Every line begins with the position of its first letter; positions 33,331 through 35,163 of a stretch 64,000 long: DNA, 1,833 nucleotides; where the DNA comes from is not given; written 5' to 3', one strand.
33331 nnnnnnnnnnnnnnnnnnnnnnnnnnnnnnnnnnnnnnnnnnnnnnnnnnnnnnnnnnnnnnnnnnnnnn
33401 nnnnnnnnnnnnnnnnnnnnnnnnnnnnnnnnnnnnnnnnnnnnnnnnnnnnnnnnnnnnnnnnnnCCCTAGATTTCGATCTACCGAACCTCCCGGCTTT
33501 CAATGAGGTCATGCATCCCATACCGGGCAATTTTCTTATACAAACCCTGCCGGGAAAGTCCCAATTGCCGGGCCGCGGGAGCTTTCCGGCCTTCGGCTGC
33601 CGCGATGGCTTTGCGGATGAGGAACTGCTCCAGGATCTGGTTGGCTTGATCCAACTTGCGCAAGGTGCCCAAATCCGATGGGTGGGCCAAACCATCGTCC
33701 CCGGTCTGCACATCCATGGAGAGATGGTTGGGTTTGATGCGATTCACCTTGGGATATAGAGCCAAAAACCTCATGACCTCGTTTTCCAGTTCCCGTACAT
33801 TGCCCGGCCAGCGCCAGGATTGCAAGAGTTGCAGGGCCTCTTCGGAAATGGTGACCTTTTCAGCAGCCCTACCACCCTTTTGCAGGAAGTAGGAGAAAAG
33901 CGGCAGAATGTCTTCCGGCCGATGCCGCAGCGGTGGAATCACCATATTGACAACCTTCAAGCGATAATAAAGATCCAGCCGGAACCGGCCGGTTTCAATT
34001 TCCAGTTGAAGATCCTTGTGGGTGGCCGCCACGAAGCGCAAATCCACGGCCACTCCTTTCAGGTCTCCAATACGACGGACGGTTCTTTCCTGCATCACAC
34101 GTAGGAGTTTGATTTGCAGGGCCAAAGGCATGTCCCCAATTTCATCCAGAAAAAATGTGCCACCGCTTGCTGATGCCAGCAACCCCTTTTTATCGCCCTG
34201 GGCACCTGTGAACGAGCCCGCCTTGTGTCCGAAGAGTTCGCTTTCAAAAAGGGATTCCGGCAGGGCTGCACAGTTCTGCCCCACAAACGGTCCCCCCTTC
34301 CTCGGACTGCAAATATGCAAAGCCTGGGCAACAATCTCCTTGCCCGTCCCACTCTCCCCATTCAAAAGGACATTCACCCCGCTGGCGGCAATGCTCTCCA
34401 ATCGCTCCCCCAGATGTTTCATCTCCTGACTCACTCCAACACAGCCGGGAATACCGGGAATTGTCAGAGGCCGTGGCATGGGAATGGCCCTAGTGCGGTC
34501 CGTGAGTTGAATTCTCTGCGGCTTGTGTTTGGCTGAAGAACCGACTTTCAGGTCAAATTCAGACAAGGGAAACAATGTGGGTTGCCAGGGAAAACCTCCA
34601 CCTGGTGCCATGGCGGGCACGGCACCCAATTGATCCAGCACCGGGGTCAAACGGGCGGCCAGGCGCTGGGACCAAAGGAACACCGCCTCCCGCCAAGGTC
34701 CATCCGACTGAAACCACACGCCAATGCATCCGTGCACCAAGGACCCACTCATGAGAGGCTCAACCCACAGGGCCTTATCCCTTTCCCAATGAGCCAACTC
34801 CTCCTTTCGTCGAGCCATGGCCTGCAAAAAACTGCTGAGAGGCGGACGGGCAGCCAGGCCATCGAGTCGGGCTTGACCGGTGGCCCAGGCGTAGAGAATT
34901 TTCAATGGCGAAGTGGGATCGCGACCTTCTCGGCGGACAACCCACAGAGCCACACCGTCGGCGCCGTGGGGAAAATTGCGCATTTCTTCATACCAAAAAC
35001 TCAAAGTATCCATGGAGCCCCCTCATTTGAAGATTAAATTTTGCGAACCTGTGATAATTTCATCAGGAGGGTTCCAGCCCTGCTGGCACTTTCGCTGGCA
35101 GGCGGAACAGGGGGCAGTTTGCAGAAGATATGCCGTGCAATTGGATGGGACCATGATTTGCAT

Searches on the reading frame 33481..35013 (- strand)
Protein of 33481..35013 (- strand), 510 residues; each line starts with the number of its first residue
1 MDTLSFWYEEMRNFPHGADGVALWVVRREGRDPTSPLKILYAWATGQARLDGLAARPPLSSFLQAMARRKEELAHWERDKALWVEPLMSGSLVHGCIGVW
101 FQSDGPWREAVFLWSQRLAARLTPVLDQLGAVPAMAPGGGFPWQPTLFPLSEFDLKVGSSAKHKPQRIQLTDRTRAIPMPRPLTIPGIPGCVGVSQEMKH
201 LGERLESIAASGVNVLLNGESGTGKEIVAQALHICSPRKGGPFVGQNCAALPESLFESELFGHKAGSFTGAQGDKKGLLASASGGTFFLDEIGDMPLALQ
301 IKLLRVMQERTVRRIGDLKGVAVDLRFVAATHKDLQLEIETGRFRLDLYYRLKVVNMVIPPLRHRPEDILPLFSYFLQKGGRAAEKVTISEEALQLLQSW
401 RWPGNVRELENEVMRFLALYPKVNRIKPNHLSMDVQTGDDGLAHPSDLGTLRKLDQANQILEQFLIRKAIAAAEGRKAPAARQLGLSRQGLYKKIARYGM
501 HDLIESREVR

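Call 12: find_encoding_contigs(protein=window:33481-35013:-, flank=6000, max_places=6)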
Protein window:33481-35013:- (510 aa): no gene with exactly this product is on record in the collection.

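Call 13: search_protein_families(library=pfam, proteins=[window:33481-35013:-], max_evalue=0.01)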
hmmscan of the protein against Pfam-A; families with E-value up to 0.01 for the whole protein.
window:33481-35013:- (510 aa): 6 families
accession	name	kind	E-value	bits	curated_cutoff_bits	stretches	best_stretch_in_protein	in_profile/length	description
PF00158.32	Sigma54_activat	-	7.1e-65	218.2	20.2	1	192-357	2-167/168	Sigma-54 interaction domain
PF14532.12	Sigma54_activ_2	-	2.6e-21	76.8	25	1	192-362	1-138/138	Sigma-54 interaction domain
PF25601.1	AAA_lid_14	-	4e-18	65.4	27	1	363-440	1-79/87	AAA+ ATPase lid domain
PF02954.25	HTH_8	-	8.2e-09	35.5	22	1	461-498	5-42/42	Bacterial regulatory protein, Fis family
PF01078.27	Mg_chelatase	-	0.0024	17.8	20.3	0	206-235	15-45/207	Magnesium chelatase, subunit ChlI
PF07728.20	AAA_5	-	0.0037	17.7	22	0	214-331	1-121/139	AAA domain (dynein-related subfamily)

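Call 15: find_homologous_proteins(query=window:33481-35013:-, max_evalue=1e-10)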
Query window:33481-35013:- (510 aa): 7995 proteins with E <= 1e-10 among 8000 candidates; the best 120 are listed.
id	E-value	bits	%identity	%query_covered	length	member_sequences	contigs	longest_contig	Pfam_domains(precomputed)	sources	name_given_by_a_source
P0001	0.0e+0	1164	100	100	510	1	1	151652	PF00158.33,PF25601.2,PF02954.26,PF14532.13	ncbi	-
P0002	0.0e+0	1028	88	100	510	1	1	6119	PF00158.33,PF25601.2,PF02954.26,PF14532.13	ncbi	-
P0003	2.6e-297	1005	85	100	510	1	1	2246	PF00158.33,PF25601.2,PF02954.26,PF14532.13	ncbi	-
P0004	2.9e-290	981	84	100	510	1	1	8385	PF00158.33,PF25601.2,PF02954.26,PF14532.13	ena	-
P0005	2.2e-271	919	79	100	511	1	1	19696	PF00158.33,PF25601.2,PF02954.26,PF14532.13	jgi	jgi:transcriptional regulator with AAA-type ATPase domain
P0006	3.6e-271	918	80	99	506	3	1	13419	PF00158.33,PF25601.2,PF02954.26,PF14532.13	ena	-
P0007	9.6e-269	910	78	100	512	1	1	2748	PF00158.33,PF25601.2,PF02954.26,PF14532.13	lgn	-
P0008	9.4e-266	901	77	100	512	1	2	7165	PF00158.33,PF25601.2,PF02954.26,PF14532.13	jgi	-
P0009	1.5e-263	893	77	100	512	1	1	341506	PF00158.33,PF25601.2,PF02954.26,PF14532.13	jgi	jgi:transcriptional regulator with AAA-type ATPase domain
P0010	2.3e-263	893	77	100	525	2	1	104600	PF00158.33,PF25601.2,PF02954.26,PF14532.13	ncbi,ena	-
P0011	2.5e-263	893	77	100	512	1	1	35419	PF00158.33,PF25601.2,PF02954.26,PF14532.13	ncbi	-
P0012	4.0e-258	875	75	100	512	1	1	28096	PF00158.33,PF25601.2,PF02954.26,PF14532.13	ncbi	-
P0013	9.0e-254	861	73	100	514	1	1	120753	PF00158.33,PF25601.2,PF02954.26,PF14532.13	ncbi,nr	ncbi:MAG: sigma-54-dependent Fis family transcriptional regulator [bacterium]|nr:sigma-54-dependent 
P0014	1.8e-243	827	74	100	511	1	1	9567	PF00158.33,PF25601.2,PF02954.26,PF14532.13,PF07728.21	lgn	-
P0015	1.0e-238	811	71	100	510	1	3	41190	PF00158.33,PF25601.2,PF02954.26,PF14532.13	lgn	-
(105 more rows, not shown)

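Call 17: find_related_loci(query=A1, collection=genome_contigs, flank=6000)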
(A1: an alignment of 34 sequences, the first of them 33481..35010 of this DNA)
Query A1 (509 aa) in genome_contigs; peptide patterns used: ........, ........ (x = any residue, [..] = any of these).
600 stretches matched a pattern (row limit reached: there are more); 598 encode a relative of the query (tblastn E <= 1e-3); the best 80 are kept; 80 distinct loci.
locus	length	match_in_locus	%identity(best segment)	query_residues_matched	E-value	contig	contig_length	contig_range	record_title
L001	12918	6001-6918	45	186-499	7e-76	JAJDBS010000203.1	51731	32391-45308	MAG: Nitrospirales bacterium isolate OFTM76 OFTM76_202, whole genome shotgun sequence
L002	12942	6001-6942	44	186-496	2e-74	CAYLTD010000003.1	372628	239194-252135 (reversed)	MAG TPA_asm: uncultured Bifidobacterium sp. isolate binchicken_co276_76 genome assembly, contig: NODE_10_length_372628_c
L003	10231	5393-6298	46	187-494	2e-74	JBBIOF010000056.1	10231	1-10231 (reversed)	MAG: Candidatus Rokuibacteriota bacterium isolate QH2S170213_bin_273 NODE_6611_length_10231_cov_8.056899, whole genome s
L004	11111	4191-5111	42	186-500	6e-73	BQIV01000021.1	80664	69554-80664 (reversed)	MAG: Nitrospirales bacterium NPIRA02 DNA, sequence21, whole genome shotgun sequence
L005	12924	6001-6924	43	190-499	9e-73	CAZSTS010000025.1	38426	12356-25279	MAG TPA_asm: uncultured Nitrospirales bacterium isolate SRP200020_co4_91 genome assembly, contig: NODE_1106_length_38426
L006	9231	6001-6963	42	176-500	1e-72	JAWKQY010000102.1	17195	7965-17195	MAG: Nannocystaceae bacterium isolate AC1.67 AC1.67.fa-102, whole genome shotgun sequence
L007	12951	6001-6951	43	186-499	2e-72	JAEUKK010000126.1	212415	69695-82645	MAG: Deltaproteobacteria bacterium isolate new MAG-93 k141_2226481, whole genome shotgun sequence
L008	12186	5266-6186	43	186-500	1e-72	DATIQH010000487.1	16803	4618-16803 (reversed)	MAG TPA_asm: Nitrospiraceae bacterium isolate SMAG_U15872 k141_344452, whole genome shotgun sequence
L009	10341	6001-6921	43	186-500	5e-72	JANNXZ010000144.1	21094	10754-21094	MAG: Nitrospirota bacterium isolate VAR_34_metabat_109 VAR_34_k141_1714766, whole genome shotgun sequence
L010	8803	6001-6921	43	186-500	1e-71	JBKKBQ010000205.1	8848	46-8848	MAG: Nitrospira sp. isolate swi_bin.367 S1Ck127_3885710_flag_1_multi_6.0000_len_8848, whole genome shotgun sequence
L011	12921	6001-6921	43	186-500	7e-72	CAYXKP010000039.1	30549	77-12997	MAG TPA_asm: uncultured Nitrospira sp. isolate binchicken_co311_157 genome assembly, contig: NODE_2541_length_30549_cov_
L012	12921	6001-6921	42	186-500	8e-72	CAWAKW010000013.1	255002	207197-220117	MAG: Nitrospirota bacterium isolate MFD02134.bin.1.156 genome assembly, contig: contig_34120, whole genome shotgun seque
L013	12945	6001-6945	43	190-499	3e-71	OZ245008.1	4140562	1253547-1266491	MAG: Nitrospira sp. isolate fa0fee1b-dcfa-4054-a725-c1b6bc8b6ade genome assembly, chromosome: 1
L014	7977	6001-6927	42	187-497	1e-70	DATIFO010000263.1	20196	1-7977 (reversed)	MAG TPA_asm: Candidatus Methylomirabilis sp. isolate SMAG_U16397 k141_2279160, whole genome shotgun sequence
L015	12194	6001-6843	46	207-499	2e-70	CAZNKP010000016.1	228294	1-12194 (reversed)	MAG TPA_asm: uncultured Desulfobacterales bacterium isolate binchicken_co219_284 genome assembly, contig: k141_567639, w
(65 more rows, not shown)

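Call 18: find_encoding_contigs(protein=P0001, flank=6000, max_places=3)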
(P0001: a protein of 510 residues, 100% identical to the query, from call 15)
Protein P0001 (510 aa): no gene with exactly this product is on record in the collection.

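Call 19: find_encoding_contigs(protein=P0009, flank=6000, max_places=3)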
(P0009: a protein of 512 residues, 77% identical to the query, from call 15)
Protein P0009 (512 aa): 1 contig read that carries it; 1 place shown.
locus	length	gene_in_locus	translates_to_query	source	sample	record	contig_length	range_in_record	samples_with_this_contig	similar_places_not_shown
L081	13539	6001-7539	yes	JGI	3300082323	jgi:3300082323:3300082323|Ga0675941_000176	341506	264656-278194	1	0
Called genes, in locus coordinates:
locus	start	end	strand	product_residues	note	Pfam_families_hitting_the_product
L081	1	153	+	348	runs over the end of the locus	PF00348:polyprenyl_synt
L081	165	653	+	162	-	PF02410:RsfS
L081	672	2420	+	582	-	PF03485:Arg_tRNA_synt_N, PF00750:tRNA-synt_1d, PF05746:DALR_1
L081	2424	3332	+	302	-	PF00294:PfkB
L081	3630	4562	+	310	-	-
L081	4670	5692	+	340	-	PF00586:AIRS, PF02769:AIRS_C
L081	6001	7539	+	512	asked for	PF00158:Sigma54_activat, PF14532:Sigma54_activ_2, PF25601:AAA_lid_14, PF02954:HTH_8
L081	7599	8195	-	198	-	-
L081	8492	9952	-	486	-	PF13583:Reprolysin_4, PF13688:Reprolysin_5, PF13582:Reprolysin_3 (weak)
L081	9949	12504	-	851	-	PF15902:Sortilin-Vps10 (faint), PF25852:DUF6242_C (faint)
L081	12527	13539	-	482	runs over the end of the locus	-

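Call 20: find_encoding_contigs(protein=P0013, flank=6000, max_places=3)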
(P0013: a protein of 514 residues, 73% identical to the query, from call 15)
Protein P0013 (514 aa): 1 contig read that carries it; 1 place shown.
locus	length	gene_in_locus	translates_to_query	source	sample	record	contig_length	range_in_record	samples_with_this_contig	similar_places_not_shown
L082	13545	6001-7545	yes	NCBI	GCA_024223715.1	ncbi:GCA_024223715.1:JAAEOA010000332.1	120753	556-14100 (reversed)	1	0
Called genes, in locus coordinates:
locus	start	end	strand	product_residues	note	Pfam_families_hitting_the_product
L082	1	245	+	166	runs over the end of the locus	PF02410:RsfS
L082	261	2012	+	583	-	PF03485:Arg_tRNA_synt_N, PF00750:tRNA-synt_1d, PF05746:DALR_1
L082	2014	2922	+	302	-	PF00294:PfkB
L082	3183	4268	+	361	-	-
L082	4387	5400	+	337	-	PF00586:AIRS, PF02769:AIRS_C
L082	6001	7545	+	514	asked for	PF00158:Sigma54_activat, PF14532:Sigma54_activ_2, PF25601:AAA_lid_14, PF02954:HTH_8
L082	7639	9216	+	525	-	PF20154:LNT_N, PF00795:CN_hydrolase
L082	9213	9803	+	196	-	PF00551:Formyl_trans_N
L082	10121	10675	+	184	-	PF01227:GTP_cyclohydroI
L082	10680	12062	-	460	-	PF00072:Response_reg, PF00158:Sigma54_activat, PF14532:Sigma54_activ_2, PF25601:AAA_lid_14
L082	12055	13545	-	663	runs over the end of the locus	PF02518:HATPase_c, PF14501:HATPase_c_5 (faint)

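Call 21: find_encoding_contigs(protein=P0002, flank=6000, max_places=3)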
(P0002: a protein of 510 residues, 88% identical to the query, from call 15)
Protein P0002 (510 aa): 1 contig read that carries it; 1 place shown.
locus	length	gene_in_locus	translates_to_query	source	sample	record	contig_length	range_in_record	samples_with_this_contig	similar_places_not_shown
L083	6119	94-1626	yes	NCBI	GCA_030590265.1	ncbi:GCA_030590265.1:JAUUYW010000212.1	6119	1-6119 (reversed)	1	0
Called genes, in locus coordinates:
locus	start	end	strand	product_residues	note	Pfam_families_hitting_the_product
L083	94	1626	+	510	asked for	PF00158:Sigma54_activat, PF14532:Sigma54_activ_2, PF25601:AAA_lid_14, PF02954:HTH_8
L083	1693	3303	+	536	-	PF20154:LNT_N, PF00795:CN_hydrolase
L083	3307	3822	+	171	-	PF00293:NUDIX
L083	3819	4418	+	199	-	PF00551:Formyl_trans_N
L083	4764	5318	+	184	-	PF01227:GTP_cyclohydroI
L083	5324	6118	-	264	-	?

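Call 22: find_encoding_contigs(protein=P0004, flank=6000, max_places=3)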
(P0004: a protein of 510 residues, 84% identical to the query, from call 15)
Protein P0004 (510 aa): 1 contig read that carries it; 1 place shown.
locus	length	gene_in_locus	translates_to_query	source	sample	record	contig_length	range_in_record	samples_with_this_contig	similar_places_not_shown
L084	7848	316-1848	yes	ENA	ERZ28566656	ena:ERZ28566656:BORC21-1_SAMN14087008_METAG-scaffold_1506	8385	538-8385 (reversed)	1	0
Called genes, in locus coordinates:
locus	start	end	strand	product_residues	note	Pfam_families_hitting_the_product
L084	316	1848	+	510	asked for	PF00158:Sigma54_activat, PF14532:Sigma54_activ_2, PF25601:AAA_lid_14, PF02954:HTH_8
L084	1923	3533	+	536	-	PF20154:LNT_N, PF00795:CN_hydrolase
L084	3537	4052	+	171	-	PF00293:NUDIX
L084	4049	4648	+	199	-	PF00551:Formyl_trans_N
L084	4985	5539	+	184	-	PF01227:GTP_cyclohydroI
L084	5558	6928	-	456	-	PF00072:Response_reg, PF00158:Sigma54_activat, PF14532:Sigma54_activ_2, PF25601:AAA_lid_14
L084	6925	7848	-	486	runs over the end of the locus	?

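Call 23: find_encoding_contigs(protein=P0005, flank=6000, max_places=3)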
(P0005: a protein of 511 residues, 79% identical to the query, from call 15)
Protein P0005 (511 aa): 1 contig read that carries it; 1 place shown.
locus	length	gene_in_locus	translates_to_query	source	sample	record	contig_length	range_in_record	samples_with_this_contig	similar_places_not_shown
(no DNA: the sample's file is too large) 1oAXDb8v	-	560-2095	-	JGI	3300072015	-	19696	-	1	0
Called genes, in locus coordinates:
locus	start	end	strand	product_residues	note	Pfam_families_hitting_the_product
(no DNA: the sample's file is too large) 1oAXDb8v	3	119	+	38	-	?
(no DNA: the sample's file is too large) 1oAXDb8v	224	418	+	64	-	-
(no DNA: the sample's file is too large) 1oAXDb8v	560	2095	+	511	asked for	PF00158:Sigma54_activat, PF14532:Sigma54_activ_2, PF25601:AAA_lid_14, PF02954:HTH_8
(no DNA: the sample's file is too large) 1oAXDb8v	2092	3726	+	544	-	PF20154:LNT_N, PF00795:CN_hydrolase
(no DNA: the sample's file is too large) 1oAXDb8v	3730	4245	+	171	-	PF14803:Zn_ribbon_Nudix (faint), PF00293:NUDIX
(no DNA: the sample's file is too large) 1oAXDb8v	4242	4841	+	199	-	PF00551:Formyl_trans_N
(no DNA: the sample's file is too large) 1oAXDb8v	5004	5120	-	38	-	-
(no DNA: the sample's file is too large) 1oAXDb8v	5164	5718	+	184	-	PF01227:GTP_cyclohydroI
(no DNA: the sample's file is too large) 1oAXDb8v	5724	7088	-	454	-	PF00072:Response_reg, PF00158:Sigma54_activat, PF14532:Sigma54_activ_2, PF25601:AAA_lid_14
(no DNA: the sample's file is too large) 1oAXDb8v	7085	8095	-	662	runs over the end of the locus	PF02518:HATPase_c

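Call 24: find_encoding_contigs(protein=P0006, flank=6000, max_places=3)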
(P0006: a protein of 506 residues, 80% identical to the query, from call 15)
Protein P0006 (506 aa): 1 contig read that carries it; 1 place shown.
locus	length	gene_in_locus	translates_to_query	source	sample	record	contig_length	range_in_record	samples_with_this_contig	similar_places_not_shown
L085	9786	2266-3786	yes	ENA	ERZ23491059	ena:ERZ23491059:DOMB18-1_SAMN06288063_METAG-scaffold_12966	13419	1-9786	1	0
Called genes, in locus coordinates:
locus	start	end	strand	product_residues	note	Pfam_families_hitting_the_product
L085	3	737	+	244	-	?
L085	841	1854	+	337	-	PF00586:AIRS, PF02769:AIRS_C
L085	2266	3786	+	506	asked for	PF00158:Sigma54_activat, PF14532:Sigma54_activ_2, PF25601:AAA_lid_14, PF02954:HTH_8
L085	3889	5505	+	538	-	PF20154:LNT_N, PF00795:CN_hydrolase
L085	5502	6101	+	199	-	PF00551:Formyl_trans_N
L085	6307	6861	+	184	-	PF01227:GTP_cyclohydroI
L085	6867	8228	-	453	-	PF00072:Response_reg, PF00158:Sigma54_activat, PF14532:Sigma54_activ_2, PF25601:AAA_lid_14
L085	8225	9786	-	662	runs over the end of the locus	PF08448:PAS_4 (weak), PF02518:HATPase_c, PF14501:HATPase_c_5 (weak)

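Call 31: find_encoding_contigs(protein=P0010, flank=6000, max_places=3)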
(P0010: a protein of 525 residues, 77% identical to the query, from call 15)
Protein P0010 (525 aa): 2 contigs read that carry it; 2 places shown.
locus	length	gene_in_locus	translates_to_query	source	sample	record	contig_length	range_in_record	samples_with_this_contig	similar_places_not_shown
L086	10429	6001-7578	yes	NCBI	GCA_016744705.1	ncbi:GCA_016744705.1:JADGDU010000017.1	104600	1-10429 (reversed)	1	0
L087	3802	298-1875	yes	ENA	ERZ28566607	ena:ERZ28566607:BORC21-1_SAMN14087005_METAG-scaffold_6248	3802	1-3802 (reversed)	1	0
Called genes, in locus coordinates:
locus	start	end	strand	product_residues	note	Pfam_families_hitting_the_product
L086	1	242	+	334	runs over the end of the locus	PF00348:polyprenyl_synt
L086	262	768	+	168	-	PF02410:RsfS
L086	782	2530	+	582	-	PF03485:Arg_tRNA_synt_N, PF00750:tRNA-synt_1d, PF05746:DALR_1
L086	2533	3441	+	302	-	PF00294:PfkB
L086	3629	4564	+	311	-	-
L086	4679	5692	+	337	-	PF00586:AIRS, PF02769:AIRS_C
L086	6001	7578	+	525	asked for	PF00158:Sigma54_activat, PF14532:Sigma54_activ_2, PF25601:AAA_lid_14, PF02954:HTH_8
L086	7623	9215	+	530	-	PF20154:LNT_N, PF00795:CN_hydrolase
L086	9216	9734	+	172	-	PF00293:NUDIX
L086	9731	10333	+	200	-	PF00551:Formyl_trans_N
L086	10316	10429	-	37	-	?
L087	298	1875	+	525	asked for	PF00158:Sigma54_activat, PF14532:Sigma54_activ_2, PF25601:AAA_lid_14, PF02954:HTH_8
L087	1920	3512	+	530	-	PF20154:LNT_N, PF00795:CN_hydrolase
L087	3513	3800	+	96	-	?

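Call 32: find_encoding_contigs(protein=P0011, flank=6000, max_places=3)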
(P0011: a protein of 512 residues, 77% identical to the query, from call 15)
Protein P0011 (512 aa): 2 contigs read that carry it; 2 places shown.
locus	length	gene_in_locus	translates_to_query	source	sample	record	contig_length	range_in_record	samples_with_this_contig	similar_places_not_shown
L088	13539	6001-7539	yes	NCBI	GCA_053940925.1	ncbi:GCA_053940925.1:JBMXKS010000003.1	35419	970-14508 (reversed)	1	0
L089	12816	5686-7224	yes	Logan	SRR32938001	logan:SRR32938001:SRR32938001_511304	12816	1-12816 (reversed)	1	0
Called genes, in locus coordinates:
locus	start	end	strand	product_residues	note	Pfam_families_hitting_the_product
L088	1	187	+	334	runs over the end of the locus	PF00348:polyprenyl_synt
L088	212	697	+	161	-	PF02410:RsfS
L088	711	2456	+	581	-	PF03485:Arg_tRNA_synt_N, PF00750:tRNA-synt_1d, PF05746:DALR_1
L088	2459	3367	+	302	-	PF00294:PfkB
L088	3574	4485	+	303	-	-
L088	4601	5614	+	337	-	PF00586:AIRS, PF02769:AIRS_C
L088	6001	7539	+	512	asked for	PF00158:Sigma54_activat, PF14532:Sigma54_activ_2, PF25601:AAA_lid_14, PF02954:HTH_8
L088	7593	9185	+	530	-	PF20154:LNT_N, PF00795:CN_hydrolase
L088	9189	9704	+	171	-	PF14803:Zn_ribbon_Nudix (faint), PF00293:NUDIX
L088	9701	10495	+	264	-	PF00551:Formyl_trans_N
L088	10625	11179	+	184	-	PF01227:GTP_cyclohydroI, PF14489:QueF (faint)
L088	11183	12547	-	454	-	PF00072:Response_reg, PF00158:Sigma54_activat, PF14532:Sigma54_activ_2, PF07728:AAA_5 (weak), PF25601:AAA_lid_14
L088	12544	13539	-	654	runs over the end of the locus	?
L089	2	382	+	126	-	?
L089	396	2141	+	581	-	PF03485:Arg_tRNA_synt_N, PF00750:tRNA-synt_1d, PF05746:DALR_1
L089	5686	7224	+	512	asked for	PF00158:Sigma54_activat, PF14532:Sigma54_activ_2, PF25601:AAA_lid_14, PF02954:HTH_8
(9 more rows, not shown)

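Call 33: find_encoding_contigs(protein=P0012, flank=6000, max_places=3)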
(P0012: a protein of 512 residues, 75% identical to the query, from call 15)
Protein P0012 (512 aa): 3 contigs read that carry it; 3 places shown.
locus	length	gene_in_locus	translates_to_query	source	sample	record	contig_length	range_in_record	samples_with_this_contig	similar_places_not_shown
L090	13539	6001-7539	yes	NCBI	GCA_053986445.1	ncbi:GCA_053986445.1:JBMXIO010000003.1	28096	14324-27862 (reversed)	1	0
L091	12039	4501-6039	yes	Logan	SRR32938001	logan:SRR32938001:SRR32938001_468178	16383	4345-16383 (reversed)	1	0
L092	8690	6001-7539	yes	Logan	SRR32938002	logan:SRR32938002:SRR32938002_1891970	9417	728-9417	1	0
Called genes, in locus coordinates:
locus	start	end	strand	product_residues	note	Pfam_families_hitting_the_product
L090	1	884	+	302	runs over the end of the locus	PF00294:PfkB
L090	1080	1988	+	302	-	-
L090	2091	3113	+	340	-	PF00586:AIRS, PF02769:AIRS_C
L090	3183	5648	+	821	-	PF08309:LVIVD (faint), PF13860:FlgD_ig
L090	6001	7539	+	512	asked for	PF00158:Sigma54_activat, PF14532:Sigma54_activ_2, PF25601:AAA_lid_14, PF02954:HTH_8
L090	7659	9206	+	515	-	PF20154:LNT_N, PF00795:CN_hydrolase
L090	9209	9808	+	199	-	PF00551:Formyl_trans_N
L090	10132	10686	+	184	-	PF01227:GTP_cyclohydroI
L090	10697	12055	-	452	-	PF00072:Response_reg, PF00158:Sigma54_activat, PF14532:Sigma54_activ_2, PF07728:AAA_5 (weak), PF25601:AAA_lid_14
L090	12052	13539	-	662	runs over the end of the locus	PF08448:PAS_4 (weak), PF02518:HATPase_c, PF14501:HATPase_c_5 (weak)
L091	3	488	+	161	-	?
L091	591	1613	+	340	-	PF00586:AIRS, PF02769:AIRS_C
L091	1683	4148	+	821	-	PF08309:LVIVD (faint), PF13860:FlgD_ig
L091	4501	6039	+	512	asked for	PF00158:Sigma54_activat, PF14532:Sigma54_activ_2, PF25601:AAA_lid_14, PF02954:HTH_8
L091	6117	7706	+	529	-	PF20154:LNT_N, PF00795:CN_hydrolase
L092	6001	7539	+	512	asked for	PF00158:Sigma54_activat, PF14532:Sigma54_activ_2, PF25601:AAA_lid_14, PF02954:HTH_8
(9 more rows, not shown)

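Call 40: search_protein_families(library=ncbifam, proteins=[window:33481-35013:-], max_evalue=10)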
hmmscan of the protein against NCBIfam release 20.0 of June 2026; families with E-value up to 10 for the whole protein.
window:33481-35013:- (510 aa): 33 families (the best 25 are shown)
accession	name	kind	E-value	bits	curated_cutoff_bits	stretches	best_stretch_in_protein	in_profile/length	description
TIGR02915.1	PEP_resp_reg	equivalog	1.4e-89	301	502.6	1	188-500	138-444/445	PEP-CTERM-box response regulator transcription factor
NF041552.1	TF_PrdR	equivalog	2.4e-89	300.2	795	1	191-499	269-577/577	sigma-54 dependent transcriptional regulator PrdR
NF003451.0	PRK05022.1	equivalog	1.2e-88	298.1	476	1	191-500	192-510/512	nitric oxide reductase transcriptional regulator NorR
TIGR01817.1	nifA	equivalog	5.6e-88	296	528.85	1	189-439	196-446/534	nif-specific transcriptional activator NifA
TIGR01818.1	ntrC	equivalog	1.7e-87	294.2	558.6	1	191-496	136-461/463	nitrogen regulation protein NR(I)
NF008469.0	PRK11361.1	equivalog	8e-86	288.5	714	1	195-501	149-457/461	acetoacetate metabolism transcriptional regulator AtoC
NF038308.1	RNA_repair_RtcR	equivalog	3.4e-83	280.3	650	1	193-500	184-518/530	RNA repair transcriptional activator RtcR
TIGR02329.1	propionate_PrpR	equivalog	5.3e-82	276.1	499.2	1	191-495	214-524/526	propionate catabolism operon regulatory protein PrpR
NF011695.0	PRK15115.1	equivalog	1.5e-77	261.2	763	1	193-500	139-438/445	two-component system response regulator GlrR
NF011953.0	PRK15424.1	equivalog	1.7e-77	261.3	703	1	192-496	222-532/538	propionate catabolism operon regulatory protein PrpR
NF007689.0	PRK10365.1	equivalog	4e-77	259.9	760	1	190-497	140-441/441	sigma-54-dependent response regulator transcription factor ZraR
NF050807.1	TransRegFlbDCaul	equivalog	1.3e-74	251.7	750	1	198-499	127-439/454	sigma-54-dependent transcriptional regulator FlbD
NF041946.1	LuxO_transreg_Vib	equivalog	1.4e-71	241.6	800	1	190-498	134-460/463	quorum-sensing sigma-54 dependent transcriptional regulator LuxO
NF008176.1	PRK10923.1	equivalog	7.6e-71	239.1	620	1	192-500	141-468/469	nitrogen regulation protein NR(I)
NF008085.0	PRK10820.1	equivalog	2.9e-67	227.5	576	1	192-501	207-513/520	transcriptional regulator TyrR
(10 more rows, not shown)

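Call 63: search_protein_families(library=padloc, proteins=[window:33481-35013:-], max_evalue=10)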
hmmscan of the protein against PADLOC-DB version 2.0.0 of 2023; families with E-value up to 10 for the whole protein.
window:33481-35013:- (510 aa): 3 families
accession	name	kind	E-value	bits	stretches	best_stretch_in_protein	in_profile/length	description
PDLC01995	RtcR_PspF2--CARF_AAA_HTH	-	8e-100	333.2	1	192-500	170-480/481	-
PDLC01994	RtcR_PspF1--CARF_AAA_HTH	-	9.7e-48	161.4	1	194-495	163-465/468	-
PDLC01993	RtcR--CARF_AAA_HTH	-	7.8e-47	157.9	1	195-436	186-437/523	-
